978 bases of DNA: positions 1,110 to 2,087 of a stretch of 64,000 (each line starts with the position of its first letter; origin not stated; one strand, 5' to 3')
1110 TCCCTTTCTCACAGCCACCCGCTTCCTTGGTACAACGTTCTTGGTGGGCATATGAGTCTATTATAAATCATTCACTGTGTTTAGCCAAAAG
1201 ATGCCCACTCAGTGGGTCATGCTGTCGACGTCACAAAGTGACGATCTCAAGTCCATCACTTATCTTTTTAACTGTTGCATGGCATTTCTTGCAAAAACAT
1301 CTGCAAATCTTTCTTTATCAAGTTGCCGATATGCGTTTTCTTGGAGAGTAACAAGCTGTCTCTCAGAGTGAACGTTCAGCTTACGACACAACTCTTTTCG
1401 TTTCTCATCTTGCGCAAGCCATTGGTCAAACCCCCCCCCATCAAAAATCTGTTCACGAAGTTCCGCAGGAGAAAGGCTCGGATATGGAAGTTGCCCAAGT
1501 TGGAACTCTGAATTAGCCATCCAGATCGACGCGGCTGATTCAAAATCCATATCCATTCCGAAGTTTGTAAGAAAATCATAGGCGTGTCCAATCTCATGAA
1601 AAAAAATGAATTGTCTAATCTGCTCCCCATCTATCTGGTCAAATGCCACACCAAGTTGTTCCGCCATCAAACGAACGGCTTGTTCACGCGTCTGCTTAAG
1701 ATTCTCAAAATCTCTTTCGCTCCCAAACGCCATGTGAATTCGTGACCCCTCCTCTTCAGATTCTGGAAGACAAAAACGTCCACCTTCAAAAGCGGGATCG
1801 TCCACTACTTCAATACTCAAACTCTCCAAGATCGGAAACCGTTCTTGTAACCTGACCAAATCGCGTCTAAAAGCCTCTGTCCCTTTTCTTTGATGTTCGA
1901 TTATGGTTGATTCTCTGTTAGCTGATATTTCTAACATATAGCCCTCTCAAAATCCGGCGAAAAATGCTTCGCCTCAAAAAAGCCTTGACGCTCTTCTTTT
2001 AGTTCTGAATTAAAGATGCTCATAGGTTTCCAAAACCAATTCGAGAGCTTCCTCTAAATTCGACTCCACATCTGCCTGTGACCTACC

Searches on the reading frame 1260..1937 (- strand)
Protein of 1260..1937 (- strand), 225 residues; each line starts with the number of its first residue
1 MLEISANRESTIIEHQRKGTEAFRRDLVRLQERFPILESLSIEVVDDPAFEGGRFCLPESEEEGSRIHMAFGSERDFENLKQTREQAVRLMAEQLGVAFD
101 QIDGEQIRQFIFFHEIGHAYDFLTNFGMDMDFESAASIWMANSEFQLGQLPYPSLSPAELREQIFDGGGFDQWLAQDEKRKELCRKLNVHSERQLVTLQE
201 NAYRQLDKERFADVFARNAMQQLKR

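Call 80: find_encoding_contigs(protein=window:1260-1937:-, flank=10000, max_places=1)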
Protein window:1260-1937:- (225 aa): 1 contig read that carries it; 1 place shown.
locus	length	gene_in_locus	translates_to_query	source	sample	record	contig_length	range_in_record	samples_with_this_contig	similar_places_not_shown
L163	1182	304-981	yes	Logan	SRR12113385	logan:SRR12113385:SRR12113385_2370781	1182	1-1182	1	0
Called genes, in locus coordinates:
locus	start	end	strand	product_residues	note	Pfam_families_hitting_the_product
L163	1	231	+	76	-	?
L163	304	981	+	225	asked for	-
